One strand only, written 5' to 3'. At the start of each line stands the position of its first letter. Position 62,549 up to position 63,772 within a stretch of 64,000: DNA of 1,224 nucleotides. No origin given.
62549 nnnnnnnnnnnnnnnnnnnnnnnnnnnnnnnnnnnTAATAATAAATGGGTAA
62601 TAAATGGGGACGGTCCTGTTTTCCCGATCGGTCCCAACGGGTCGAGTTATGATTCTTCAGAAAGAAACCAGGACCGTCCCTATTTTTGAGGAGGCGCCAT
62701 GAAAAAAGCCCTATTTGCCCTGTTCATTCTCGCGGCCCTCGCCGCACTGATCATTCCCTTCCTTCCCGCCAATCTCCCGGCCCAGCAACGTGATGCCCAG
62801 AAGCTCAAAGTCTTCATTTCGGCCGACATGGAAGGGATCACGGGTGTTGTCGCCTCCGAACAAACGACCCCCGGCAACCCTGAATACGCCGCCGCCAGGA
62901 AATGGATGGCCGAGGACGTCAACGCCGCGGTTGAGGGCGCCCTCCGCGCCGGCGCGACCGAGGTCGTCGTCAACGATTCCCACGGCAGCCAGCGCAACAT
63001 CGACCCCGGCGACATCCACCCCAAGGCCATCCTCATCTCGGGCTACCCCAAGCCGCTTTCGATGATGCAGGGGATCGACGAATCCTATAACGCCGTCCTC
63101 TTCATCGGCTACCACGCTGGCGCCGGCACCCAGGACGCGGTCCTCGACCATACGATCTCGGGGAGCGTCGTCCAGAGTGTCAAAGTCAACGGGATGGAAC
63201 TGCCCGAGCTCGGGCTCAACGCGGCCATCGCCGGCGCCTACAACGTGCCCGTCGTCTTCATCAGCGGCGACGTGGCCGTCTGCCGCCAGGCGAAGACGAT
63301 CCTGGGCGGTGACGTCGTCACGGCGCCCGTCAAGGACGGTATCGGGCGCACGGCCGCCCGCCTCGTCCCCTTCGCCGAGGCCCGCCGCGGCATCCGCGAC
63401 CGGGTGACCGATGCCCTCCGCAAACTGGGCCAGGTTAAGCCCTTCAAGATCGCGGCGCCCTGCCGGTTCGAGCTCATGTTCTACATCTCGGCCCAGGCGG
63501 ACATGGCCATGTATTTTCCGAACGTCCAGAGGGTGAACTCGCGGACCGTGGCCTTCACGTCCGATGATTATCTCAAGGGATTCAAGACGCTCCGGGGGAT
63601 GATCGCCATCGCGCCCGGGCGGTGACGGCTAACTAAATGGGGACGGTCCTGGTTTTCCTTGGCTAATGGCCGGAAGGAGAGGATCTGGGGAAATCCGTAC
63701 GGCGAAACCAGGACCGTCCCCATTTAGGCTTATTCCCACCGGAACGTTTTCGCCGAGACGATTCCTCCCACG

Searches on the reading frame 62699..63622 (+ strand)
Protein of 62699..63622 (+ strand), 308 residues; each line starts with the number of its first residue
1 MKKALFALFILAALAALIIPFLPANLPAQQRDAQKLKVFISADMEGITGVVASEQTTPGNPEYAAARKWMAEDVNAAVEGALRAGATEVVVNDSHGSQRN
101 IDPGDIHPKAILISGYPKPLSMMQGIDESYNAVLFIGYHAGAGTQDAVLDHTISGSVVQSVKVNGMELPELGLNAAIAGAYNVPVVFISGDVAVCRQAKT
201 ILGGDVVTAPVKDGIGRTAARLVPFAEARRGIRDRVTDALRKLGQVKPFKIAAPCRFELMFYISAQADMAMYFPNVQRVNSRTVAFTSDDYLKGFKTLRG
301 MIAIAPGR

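Call 3: search_protein_families(library=pfam, proteins=[window:62699-63622:+], max_evalue=10)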
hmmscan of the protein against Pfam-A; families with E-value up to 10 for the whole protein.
window:62699-63622:+ (308 aa): 3 families
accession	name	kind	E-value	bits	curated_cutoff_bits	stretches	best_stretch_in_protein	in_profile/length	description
PF04951.18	Peptidase_M55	-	2.5e-102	342.3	25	1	36-298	1-262/264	D-aminopeptidase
PF08139.17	LPAM_1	-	0.63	11.1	20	1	1-16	1-16/18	Prokaryotic membrane lipoprotein lipid attachment site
PF22650.2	At5g48480-like_C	-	0.63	10.9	27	1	71-92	6-27/50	Glyoxalase At5g48480-like C-terminal domain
